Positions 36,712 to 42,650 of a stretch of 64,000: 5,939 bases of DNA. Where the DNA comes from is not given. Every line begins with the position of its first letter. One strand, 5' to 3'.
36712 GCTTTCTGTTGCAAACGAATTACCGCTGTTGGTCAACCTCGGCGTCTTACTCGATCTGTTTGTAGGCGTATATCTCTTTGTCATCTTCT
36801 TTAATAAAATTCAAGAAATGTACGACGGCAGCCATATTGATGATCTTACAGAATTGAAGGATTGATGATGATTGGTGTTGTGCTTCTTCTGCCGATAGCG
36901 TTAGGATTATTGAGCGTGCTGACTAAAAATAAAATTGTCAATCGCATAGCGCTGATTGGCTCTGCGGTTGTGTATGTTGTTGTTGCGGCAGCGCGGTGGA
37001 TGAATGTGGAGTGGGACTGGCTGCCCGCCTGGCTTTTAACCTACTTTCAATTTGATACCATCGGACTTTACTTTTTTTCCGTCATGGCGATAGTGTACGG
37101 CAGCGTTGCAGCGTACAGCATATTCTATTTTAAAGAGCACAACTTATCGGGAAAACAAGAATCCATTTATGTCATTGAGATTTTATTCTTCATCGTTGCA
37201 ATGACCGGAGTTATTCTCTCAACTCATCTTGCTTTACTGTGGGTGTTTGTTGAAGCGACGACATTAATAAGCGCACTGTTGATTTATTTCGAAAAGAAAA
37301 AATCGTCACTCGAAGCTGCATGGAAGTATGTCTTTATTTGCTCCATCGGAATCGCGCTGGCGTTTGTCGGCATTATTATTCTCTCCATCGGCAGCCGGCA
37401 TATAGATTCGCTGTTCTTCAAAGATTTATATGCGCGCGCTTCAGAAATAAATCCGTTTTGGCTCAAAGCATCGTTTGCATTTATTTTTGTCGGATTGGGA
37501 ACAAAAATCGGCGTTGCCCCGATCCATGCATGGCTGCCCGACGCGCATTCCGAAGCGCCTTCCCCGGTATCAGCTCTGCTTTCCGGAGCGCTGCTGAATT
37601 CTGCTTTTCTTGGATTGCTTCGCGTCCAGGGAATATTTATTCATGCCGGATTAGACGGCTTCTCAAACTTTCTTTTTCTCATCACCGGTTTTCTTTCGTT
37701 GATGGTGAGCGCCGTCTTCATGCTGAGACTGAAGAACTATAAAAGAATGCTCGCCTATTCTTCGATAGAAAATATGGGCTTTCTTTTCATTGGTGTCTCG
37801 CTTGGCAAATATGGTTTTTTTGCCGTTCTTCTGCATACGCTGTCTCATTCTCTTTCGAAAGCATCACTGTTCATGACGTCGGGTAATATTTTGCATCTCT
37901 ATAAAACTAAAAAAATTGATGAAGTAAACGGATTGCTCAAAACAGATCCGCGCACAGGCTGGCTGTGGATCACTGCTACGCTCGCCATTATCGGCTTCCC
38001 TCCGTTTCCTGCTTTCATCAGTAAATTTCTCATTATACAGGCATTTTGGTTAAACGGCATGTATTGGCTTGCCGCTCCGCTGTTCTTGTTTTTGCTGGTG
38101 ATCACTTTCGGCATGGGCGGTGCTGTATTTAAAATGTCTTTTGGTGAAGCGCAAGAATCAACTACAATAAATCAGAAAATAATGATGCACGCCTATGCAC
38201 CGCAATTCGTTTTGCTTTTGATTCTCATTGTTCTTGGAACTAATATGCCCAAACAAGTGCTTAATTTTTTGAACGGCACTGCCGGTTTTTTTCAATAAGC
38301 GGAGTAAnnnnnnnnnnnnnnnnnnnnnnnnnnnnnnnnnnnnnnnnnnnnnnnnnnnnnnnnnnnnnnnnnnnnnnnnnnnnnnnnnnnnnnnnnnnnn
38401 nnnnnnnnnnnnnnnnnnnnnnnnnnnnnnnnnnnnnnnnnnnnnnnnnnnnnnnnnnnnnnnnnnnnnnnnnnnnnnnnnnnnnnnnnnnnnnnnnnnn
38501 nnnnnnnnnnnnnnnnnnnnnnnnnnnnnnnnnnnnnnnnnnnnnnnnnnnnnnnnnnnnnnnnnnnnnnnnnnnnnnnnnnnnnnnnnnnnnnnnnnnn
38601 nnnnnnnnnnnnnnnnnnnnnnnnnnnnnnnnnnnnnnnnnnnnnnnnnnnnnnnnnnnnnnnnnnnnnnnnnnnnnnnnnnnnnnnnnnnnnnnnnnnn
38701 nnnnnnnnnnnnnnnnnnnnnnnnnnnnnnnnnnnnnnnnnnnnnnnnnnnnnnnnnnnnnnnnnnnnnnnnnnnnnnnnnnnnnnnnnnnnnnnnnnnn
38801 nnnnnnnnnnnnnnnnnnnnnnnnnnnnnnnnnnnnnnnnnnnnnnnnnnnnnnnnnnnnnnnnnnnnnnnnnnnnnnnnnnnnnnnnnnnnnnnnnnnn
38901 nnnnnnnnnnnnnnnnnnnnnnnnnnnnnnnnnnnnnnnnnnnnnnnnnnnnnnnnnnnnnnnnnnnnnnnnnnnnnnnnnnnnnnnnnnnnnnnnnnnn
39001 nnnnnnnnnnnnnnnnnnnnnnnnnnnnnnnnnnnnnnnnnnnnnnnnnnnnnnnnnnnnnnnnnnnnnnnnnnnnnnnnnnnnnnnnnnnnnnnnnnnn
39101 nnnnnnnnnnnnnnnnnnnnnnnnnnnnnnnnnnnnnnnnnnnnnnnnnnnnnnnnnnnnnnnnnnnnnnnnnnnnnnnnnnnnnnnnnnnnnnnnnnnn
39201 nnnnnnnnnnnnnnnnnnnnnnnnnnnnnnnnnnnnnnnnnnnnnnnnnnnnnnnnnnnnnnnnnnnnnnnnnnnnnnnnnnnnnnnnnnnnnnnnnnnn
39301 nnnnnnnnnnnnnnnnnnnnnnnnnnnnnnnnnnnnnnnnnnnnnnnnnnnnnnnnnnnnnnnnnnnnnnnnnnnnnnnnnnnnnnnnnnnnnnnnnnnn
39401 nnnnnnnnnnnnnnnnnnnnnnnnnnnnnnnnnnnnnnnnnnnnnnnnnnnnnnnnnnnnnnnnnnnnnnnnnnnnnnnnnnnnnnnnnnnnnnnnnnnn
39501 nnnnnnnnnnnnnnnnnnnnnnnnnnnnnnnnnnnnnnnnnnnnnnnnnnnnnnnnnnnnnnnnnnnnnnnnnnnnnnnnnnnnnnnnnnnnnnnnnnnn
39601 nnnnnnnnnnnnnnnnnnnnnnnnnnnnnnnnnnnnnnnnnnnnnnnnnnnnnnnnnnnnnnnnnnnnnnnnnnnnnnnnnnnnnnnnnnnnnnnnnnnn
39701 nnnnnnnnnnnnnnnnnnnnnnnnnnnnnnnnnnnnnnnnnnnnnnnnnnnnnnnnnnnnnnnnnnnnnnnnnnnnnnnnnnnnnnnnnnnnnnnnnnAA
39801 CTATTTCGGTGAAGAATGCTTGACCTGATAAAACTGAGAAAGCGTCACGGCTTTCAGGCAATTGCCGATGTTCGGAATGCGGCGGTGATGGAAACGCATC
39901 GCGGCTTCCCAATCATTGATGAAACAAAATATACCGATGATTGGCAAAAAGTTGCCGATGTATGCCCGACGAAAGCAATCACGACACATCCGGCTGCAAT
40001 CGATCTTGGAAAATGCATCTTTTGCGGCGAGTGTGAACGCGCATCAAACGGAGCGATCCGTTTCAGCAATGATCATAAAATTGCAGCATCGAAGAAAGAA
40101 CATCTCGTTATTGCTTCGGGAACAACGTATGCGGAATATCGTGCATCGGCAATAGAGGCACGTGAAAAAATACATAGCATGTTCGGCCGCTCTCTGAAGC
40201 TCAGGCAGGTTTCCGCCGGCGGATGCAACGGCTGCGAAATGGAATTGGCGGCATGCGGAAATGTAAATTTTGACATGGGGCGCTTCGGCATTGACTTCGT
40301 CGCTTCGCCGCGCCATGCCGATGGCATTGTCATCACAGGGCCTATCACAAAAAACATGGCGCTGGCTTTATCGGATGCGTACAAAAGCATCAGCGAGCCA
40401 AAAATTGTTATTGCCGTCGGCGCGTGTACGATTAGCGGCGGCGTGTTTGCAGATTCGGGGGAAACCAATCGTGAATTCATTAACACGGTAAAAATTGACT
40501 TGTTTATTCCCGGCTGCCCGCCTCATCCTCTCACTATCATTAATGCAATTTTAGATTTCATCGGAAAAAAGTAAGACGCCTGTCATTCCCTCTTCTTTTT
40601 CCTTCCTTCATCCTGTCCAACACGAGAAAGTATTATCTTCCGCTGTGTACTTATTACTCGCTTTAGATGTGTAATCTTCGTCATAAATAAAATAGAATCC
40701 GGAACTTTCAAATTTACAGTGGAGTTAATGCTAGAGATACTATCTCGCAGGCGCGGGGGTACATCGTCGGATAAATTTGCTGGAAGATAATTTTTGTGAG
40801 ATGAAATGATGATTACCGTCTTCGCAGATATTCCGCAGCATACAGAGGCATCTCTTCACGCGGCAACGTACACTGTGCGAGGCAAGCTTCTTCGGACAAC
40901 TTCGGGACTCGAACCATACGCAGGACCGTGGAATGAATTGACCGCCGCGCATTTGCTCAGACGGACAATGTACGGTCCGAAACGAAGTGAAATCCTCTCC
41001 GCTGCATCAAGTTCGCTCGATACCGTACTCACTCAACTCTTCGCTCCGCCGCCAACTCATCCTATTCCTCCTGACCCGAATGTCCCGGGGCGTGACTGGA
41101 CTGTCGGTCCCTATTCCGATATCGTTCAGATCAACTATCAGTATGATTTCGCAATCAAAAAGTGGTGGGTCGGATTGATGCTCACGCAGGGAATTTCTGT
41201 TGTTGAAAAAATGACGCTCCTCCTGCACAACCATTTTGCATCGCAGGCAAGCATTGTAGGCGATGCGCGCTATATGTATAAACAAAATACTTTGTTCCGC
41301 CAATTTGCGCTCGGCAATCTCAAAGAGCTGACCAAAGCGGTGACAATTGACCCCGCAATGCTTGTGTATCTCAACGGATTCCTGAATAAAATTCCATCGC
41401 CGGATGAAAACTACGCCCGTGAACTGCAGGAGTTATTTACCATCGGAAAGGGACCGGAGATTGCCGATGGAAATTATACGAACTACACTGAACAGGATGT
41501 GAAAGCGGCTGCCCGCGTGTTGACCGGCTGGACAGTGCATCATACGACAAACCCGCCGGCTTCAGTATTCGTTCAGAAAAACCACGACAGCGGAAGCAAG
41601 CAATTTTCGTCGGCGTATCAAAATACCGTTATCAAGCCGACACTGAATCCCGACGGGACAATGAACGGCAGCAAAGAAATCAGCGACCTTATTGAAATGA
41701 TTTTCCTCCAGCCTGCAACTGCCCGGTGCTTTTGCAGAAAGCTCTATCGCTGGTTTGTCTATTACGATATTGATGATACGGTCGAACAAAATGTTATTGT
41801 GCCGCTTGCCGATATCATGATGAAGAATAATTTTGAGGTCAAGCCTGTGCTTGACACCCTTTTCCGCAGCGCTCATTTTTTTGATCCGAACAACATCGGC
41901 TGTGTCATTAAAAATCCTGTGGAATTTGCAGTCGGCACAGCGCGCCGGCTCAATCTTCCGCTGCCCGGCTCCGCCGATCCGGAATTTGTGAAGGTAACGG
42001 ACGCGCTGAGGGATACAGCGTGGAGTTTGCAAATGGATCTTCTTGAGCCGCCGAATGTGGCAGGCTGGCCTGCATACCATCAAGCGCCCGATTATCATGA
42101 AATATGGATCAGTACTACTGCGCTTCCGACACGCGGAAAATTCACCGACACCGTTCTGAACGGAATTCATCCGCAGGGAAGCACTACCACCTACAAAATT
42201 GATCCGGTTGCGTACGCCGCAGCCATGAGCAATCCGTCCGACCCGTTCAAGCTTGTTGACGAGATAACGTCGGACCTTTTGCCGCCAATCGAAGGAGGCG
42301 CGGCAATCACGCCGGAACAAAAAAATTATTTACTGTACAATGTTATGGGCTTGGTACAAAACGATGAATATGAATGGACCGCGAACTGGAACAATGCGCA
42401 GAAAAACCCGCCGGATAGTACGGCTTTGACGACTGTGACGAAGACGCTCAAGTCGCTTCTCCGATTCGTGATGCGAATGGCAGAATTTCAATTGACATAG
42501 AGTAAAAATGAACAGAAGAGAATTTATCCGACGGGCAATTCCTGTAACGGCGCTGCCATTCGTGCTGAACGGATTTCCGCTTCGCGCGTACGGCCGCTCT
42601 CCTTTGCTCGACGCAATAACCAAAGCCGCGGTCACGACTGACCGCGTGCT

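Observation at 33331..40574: Six-gene hyf-type membrane complex operon that looks like an Ehr (energy-converting hydrogenase-related) complex, not a true hydrogenase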

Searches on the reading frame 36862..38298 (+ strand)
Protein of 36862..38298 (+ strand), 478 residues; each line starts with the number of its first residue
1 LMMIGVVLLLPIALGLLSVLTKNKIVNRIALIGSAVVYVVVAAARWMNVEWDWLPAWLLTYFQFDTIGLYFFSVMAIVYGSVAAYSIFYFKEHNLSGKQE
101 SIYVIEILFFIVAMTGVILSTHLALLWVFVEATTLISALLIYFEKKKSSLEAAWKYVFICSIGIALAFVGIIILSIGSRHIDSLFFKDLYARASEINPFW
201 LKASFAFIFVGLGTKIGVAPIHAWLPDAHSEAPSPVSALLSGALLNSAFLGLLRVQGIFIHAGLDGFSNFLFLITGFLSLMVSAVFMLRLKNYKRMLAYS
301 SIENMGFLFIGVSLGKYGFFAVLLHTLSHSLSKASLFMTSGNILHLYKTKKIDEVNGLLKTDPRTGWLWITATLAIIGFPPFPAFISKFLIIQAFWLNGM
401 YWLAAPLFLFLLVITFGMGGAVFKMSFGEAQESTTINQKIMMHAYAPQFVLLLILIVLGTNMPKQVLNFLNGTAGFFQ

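Call 3: search_protein_families(library=pfam, proteins=[window:36862-38298:+], max_evalue=0.01)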
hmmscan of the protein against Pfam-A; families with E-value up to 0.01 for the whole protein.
window:36862-38298:+ (478 aa): 1 family
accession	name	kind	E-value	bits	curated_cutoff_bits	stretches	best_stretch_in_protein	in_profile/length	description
PF00361.26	Proton_antipo_M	-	1.5e-53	182.4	21.5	1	120-410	1-289/294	NADH:quinone oxidoreductase/Mrp antiporter, TM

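Call 4: search_protein_families(library=ncbifam, proteins=[window:36862-38298:+], max_evalue=0.01)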
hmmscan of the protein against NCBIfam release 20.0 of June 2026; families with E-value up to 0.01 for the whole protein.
window:36862-38298:+ (478 aa): 73 families (the best 25 are shown)
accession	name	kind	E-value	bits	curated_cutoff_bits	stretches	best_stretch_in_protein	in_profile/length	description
NF005044.0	PRK06458.1-4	equivalog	2.9e-93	313.5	610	1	6-472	9-489/531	hydrogenase 4 subunit F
NF005045.0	PRK06458.1-5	equivalog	4.5e-81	273.3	543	1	2-471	2-476/484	hydrogenase 4 subunit F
NF006427.0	PRK08676.1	equivalog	2.7e-77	260.7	511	1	7-471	7-477/486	hydrogenase membrane subunit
NF005041.0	PRK06458.1-1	equivalog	3e-75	254.2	951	1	61-474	69-491/526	hydrogenase 4 subunit F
NF005043.0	PRK06458.1-3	equivalog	2.2e-73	247.9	533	1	4-474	9-479/483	hydrogenase 4 subunit F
NF005042.0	PRK06458.1-2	equivalog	2.6e-68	231.2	437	1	5-451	5-426/439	hydrogenase 4 subunit F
NF005086.0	PRK06521.1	equivalog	2e-58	198.4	667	1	21-429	27-453/669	hydrogenase 4 subunit B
NF006418.0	PRK08667.1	equivalog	1.5e-47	162.6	794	1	5-415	10-426/644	hydrogenase membrane subunit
NF006241.0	PRK08377.1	equivalog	9.3e-47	160.1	645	1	75-470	80-470/494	NADH dehydrogenase subunit N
NF006419.0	PRK08668.1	equivalog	1.8e-46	159.1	617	1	1-471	1-475/613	NADH dehydrogenase subunit M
TIGR01770.1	NDH_I_N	subfamily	2.3e-44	152.2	332.6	1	10-441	13-447/472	NADH-quinone oxidoreductase subunit NuoN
NF006240.0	PRK08376.1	subfamily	2.9e-43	148.6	662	1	17-468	42-497/521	putative monovalent cation/H+ antiporter subunit D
TIGR01972.1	NDH_I_M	subfamily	8e-42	143.5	263.8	1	45-471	56-476/486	NADH-quinone oxidoreductase subunit M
NF009288.0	PRK12648.1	equivalog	1.8e-39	135.5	1104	1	25-396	34-399/954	monovalent cation/H+ antiporter subunit A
NF009287.0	PRK12647.1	equivalog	3.4e-38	131.7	937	1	37-454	46-459/773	putative monovalent cation/H+ antiporter subunit A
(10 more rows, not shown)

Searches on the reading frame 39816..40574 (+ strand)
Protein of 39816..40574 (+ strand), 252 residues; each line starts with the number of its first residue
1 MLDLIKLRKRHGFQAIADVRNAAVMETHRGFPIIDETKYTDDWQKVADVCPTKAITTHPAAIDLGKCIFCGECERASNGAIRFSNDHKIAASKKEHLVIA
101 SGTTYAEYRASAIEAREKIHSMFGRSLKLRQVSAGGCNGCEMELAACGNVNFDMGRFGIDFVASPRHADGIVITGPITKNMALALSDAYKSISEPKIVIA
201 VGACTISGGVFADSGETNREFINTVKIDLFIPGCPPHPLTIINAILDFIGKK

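Call 3: search_protein_families(library=pfam, proteins=[window:39816-40574:+], max_evalue=0.01)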
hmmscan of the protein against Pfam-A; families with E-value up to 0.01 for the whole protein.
window:39816-40574:+ (252 aa): 6 families
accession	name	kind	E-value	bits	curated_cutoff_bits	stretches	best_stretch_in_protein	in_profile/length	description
PF01058.29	Oxidored_q6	-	5.2e-28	97.8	27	1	137-247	1-127/128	NADH ubiquinone oxidoreductase, 20 Kd subunit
PF13247.11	Fer4_11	-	0.00055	20.5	26.2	1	20-79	25-81/100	4Fe-4S dicluster domain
PF13459.11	Fer4_15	-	0.00065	20.8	22.4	0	62-88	3-29/66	4Fe-4S single cluster domain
PF00037.32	Fer4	-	0.0014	18.8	21.1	1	61-76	2-17/24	4Fe-4S binding domain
PF25160.1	LdpA_Fe-S-bd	-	0.0048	17.1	27.6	0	48-74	11-35/49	LdpA Fe-S cluster-binding domain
PF14697.11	Fer4_21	-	0.0058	17.2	35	0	60-91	1-36/59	4Fe-4S dicluster domain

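Call 4: search_protein_families(library=ncbifam, proteins=[window:39816-40574:+], max_evalue=0.01)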
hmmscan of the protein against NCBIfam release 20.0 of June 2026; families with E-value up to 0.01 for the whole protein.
window:39816-40574:+ (252 aa): 30 families (the best 25 are shown)
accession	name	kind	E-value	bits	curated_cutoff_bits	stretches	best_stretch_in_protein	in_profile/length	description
NF005012.1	PRK06411.1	subfamily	4e-32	111.1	116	1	124-247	31-153/166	NADH-quinone oxidoreductase subunit NuoB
TIGR01957.1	nuoB_fam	subfamily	1.5e-29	102.7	142.7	1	123-247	13-137/145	NADH-quinone oxidoreductase subunit B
NF011394.0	PRK14819.1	equivalog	1e-26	94.1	312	1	136-246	39-150/264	NADH-quinone oxidoreductase subunit B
NF011391.0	PRK14816.1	equivalog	7.8e-26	90.9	283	1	124-247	49-172/196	NADH-quinone oxidoreductase subunit B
NF011390.0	PRK14815.1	equivalog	2.2e-23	82.5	281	1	136-248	41-153/183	NADH dehydrogenase subunit B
NF011395.0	PRK14820.1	equivalog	3.6e-23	82.3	263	1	138-246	43-151/180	NADH-quinone oxidoreductase subunit B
NF011389.0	PRK14814.1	equivalog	6.5e-23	81.5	285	1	124-248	30-153/186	NADH dehydrogenase subunit B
NF011393.0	PRK14818.1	equivalog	4.8e-20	71.8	255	1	136-246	39-149/173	NADH dehydrogenase subunit B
NF009808.0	PRK13292.1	equivalog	4.3e-19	67.9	1156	1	136-246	33-143/791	NADH-quinone oxidoreductase subunit B/C/D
NF011388.0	PRK14813.1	equivalog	4.5e-19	69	294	1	136-246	36-147/189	NADH dehydrogenase subunit B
NF011392.0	PRK14817.1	equivalog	4e-18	65.7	271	1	139-246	47-154/182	NADH-quinone oxidoreductase subunit B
NF009053.0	PRK12387.1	subfamily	8.3e-08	32.2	204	1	45-101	45-110/180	formate hydrogenlyase complex iron-sulfur subunit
TIGR01971.1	NuoI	subfamily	5.3e-06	26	113.05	1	58-100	74-117/121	NADH-quinone oxidoreductase, chain I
TIGR03294.1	FrhG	equivalog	2.7e-05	24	245.5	1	171-246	54-138/228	coenzyme F420 hydrogenase subunit gamma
NF045520.1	H2_NiFeSe_small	exception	3.6e-05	23.3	470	1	178-245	126-202/314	NiFeSe hydrogenase small subunit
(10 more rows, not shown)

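Call 71: list_cluster_members(proteins=[P0271, P0001, window:39816-40574:+])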
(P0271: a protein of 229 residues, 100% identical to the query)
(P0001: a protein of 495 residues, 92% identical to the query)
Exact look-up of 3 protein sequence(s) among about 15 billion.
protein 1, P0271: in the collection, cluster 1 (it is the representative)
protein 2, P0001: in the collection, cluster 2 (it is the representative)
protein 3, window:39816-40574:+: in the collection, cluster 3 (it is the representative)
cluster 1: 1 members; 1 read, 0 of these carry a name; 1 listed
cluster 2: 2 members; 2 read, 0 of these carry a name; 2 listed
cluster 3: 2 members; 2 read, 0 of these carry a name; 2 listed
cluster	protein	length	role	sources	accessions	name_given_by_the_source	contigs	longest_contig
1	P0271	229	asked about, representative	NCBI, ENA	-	-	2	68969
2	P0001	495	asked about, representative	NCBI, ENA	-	-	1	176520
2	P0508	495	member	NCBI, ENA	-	-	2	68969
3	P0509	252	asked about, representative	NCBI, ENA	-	-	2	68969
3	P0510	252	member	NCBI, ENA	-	-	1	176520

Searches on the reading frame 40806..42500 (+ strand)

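Call 3: search_protein_families(library=pfam, proteins=[window:40806-42500:+], max_evalue=0.01)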
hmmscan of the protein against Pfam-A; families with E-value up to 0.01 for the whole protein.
window:40806-42500:+ (564 aa): 1 family
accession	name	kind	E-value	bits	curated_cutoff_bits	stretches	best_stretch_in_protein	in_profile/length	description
PF08811.16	DUF1800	-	2.6e-88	297.5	26.1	1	49-563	1-419/419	Protein of unknown function (DUF1800)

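Call 4: search_protein_families(library=ncbifam, proteins=[window:40806-42500:+], max_evalue=0.01)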
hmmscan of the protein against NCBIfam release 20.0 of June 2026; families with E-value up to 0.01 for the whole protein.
window:40806-42500:+ (564 aa): 0 families
